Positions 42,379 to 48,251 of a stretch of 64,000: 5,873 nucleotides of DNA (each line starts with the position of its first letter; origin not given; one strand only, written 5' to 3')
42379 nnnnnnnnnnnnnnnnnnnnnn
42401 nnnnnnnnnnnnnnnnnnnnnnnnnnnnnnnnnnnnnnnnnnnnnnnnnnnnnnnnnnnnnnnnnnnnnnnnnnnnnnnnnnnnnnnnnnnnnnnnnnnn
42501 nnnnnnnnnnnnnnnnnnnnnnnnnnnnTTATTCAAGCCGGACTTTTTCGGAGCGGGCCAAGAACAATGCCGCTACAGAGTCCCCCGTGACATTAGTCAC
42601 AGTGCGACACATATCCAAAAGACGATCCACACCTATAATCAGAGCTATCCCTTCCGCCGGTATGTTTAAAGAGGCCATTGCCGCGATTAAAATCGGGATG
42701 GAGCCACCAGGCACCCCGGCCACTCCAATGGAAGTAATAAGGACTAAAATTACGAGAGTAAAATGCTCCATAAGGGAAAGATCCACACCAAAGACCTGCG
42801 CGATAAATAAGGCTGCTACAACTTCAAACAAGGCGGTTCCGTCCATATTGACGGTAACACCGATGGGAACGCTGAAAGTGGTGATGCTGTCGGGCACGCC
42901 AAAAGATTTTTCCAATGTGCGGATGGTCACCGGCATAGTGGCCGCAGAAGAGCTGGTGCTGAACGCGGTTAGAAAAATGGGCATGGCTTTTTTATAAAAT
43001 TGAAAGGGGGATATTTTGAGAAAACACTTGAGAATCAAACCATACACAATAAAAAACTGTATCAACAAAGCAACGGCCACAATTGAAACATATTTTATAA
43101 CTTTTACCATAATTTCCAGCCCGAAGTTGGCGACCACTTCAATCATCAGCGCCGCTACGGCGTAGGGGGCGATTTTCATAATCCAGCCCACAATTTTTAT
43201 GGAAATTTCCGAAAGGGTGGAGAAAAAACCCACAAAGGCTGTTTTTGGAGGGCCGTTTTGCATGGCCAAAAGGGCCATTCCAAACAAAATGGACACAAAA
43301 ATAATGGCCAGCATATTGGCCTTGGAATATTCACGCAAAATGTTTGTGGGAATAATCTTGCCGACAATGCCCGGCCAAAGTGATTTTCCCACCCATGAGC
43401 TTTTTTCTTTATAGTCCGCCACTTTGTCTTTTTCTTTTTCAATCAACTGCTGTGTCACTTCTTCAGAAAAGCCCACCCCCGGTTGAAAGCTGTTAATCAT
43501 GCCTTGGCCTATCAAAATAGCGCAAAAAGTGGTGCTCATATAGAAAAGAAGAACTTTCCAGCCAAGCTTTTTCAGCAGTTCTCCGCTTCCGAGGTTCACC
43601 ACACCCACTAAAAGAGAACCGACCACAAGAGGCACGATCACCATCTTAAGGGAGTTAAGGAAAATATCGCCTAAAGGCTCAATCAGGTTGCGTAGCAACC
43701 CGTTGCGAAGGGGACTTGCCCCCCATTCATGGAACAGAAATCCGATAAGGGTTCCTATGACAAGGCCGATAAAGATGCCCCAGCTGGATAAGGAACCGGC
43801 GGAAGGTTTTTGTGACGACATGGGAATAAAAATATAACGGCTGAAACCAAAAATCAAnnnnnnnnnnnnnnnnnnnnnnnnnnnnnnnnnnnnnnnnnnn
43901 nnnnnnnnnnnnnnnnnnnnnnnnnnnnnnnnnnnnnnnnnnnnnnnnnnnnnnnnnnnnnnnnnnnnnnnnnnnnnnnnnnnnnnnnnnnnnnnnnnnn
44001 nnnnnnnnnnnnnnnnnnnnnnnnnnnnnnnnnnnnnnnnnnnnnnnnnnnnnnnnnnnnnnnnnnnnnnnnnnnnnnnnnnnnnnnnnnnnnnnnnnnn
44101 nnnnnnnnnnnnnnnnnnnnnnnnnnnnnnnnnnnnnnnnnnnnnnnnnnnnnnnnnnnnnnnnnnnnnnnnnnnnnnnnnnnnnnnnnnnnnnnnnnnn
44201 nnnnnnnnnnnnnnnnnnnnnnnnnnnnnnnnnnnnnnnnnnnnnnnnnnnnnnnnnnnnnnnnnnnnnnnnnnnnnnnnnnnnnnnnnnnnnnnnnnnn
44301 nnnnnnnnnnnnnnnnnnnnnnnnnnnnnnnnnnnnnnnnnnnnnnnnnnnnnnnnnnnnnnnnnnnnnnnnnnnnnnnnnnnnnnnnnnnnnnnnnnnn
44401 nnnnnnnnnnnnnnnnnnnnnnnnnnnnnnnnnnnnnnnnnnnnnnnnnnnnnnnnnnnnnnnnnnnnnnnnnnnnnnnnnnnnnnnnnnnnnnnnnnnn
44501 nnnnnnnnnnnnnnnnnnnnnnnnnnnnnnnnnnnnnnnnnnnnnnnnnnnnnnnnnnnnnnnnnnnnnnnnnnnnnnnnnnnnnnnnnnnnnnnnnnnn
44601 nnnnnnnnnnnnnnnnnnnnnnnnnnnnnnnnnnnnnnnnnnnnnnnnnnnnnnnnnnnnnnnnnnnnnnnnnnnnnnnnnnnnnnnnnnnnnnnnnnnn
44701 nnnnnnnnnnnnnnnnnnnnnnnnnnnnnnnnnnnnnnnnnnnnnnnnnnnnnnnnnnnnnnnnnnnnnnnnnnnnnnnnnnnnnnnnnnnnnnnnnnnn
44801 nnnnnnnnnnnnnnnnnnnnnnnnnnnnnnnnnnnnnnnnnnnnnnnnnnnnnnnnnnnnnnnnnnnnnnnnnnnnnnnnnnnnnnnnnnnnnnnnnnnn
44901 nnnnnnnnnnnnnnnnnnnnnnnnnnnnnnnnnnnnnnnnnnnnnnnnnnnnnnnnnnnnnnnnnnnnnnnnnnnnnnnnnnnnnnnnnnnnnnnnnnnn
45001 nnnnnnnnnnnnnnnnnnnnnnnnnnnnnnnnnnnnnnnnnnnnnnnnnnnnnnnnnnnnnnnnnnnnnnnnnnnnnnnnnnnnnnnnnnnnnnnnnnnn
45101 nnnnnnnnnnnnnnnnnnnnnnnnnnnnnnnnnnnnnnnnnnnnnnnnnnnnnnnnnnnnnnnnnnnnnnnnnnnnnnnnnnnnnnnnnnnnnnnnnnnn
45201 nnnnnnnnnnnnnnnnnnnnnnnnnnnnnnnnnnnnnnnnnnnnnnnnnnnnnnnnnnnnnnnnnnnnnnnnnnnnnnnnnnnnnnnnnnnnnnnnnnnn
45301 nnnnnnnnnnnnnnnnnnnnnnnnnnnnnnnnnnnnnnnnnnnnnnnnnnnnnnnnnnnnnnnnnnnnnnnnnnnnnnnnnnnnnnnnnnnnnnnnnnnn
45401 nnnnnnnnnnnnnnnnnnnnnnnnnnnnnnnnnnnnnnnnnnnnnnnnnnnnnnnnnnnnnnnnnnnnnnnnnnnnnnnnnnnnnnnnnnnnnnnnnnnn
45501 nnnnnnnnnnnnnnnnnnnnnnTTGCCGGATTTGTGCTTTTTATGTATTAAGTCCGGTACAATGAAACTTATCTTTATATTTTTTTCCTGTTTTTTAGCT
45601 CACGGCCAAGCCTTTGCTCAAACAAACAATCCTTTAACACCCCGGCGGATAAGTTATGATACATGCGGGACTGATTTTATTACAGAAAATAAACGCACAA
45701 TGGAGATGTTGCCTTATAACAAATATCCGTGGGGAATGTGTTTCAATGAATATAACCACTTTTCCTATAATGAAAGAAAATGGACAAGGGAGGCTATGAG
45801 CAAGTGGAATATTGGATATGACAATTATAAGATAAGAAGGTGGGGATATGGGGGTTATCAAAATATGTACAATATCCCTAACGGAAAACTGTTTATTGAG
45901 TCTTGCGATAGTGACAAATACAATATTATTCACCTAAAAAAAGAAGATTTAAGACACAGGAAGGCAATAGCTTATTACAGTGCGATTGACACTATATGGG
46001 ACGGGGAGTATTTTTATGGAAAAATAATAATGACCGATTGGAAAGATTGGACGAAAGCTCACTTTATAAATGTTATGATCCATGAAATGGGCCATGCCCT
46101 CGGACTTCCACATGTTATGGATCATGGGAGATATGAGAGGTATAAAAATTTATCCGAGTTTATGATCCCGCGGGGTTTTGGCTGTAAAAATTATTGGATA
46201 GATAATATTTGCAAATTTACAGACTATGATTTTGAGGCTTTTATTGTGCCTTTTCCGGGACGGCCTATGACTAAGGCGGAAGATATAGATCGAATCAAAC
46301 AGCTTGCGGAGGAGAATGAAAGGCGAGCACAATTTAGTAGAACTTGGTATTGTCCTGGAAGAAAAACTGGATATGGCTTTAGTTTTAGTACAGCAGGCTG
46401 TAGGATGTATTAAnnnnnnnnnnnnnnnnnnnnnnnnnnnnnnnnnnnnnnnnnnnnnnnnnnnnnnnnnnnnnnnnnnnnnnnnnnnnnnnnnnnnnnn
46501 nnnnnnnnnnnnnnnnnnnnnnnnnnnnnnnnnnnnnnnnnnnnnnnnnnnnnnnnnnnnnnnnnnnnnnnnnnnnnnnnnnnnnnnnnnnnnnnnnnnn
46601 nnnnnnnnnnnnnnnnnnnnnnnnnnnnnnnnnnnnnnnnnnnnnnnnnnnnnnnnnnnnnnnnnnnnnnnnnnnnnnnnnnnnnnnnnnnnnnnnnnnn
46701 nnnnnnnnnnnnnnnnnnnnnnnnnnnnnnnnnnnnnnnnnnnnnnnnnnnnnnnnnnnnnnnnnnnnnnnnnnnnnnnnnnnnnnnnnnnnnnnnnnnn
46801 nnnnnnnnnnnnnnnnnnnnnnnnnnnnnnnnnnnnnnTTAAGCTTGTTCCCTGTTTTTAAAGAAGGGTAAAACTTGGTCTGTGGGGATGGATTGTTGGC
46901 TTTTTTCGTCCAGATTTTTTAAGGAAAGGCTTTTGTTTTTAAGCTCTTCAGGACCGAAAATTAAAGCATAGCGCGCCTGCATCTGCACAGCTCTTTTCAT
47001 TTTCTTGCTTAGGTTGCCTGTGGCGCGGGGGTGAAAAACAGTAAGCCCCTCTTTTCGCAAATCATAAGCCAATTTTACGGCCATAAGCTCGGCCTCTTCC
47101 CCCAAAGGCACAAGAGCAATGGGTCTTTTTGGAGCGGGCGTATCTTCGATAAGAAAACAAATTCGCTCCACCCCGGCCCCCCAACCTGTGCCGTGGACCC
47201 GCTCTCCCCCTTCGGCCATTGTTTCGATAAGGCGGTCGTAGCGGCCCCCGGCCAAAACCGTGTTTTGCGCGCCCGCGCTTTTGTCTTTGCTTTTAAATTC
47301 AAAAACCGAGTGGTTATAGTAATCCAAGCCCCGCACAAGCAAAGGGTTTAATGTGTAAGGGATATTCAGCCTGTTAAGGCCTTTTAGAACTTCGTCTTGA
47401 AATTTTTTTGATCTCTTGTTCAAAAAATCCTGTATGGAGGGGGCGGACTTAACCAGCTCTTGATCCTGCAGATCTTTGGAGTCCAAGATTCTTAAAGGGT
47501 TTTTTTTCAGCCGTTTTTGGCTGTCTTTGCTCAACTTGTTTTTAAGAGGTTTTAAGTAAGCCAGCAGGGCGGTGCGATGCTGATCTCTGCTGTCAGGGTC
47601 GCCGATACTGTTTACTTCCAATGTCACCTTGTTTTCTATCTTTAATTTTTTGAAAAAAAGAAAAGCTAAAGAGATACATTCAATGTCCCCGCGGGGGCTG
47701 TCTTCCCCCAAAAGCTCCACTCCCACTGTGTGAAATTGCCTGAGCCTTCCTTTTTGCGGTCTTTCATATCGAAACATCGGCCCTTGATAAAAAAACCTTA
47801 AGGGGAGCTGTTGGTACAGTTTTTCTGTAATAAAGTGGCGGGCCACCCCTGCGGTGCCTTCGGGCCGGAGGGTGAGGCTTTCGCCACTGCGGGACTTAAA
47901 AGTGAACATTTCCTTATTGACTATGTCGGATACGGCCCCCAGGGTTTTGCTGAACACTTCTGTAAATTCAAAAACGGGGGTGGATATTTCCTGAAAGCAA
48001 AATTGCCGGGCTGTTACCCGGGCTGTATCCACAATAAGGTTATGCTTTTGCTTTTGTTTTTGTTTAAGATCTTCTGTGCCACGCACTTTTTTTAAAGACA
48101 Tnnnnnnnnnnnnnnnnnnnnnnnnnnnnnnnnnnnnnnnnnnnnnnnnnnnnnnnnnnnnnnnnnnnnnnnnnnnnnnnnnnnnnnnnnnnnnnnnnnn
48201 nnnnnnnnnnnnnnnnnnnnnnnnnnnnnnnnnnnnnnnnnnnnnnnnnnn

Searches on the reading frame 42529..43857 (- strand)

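Call 27: search_protein_families(library=pfam, proteins=[window:42529-43857:-], max_evalue=0.001)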
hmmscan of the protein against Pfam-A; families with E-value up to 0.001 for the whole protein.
window:42529-43857:- (442 aa): 1 family
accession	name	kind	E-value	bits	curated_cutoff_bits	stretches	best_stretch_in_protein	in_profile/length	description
PF00375.23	SDF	-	1.8e-117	393.1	27.9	1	26-435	3-386/387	Sodium:dicarboxylate symporter family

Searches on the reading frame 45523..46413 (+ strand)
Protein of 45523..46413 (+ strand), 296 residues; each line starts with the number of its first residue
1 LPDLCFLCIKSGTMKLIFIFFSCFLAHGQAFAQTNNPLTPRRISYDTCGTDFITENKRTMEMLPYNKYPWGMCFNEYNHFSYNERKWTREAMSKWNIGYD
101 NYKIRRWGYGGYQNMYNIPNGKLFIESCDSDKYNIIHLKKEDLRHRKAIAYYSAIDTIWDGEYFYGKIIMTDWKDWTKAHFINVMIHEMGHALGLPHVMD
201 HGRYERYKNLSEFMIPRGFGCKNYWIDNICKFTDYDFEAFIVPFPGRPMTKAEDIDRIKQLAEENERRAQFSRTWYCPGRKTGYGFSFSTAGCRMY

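Call 77: search_protein_families(library=pfam, proteins=[window:45523-46413:+], max_evalue=0.001)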
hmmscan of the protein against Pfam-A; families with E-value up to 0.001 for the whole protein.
window:45523-46413:+ (296 aa): 2 families
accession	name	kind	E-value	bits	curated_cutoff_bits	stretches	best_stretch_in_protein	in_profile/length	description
PF00413.30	Peptidase_M10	-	0.00037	20.9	24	1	174-202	94-129/159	Matrixin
PF10462.15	Peptidase_M66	-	0.00041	19.9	20.6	1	180-204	191-217/306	Peptidase M66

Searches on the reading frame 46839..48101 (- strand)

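Call 15: search_protein_families(library=pfam, proteins=[window:46839-48101:-], max_evalue=0.001)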
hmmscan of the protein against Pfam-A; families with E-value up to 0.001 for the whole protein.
window:46839-48101:- (420 aa): 4 families
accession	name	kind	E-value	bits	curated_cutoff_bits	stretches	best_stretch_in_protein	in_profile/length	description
PF13393.11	tRNA-synt_His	-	6.4e-35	121.3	25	1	8-313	1-307/308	Histidyl-tRNA synthetase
PF00587.30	tRNA-synt_2b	-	1.8e-16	61.2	29.3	1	66-314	1-171/179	tRNA synthetase class II core domain (G, H, P, S and T)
PF03129.25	HGTP_anticodon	-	5.9e-14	52.4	21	1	329-416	3-93/94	Anticodon binding domain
PF01409.25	tRNA-synt_2d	-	4.3e-05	23.5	19.8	0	32-134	31-136/246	tRNA synthetases class II core domain (F)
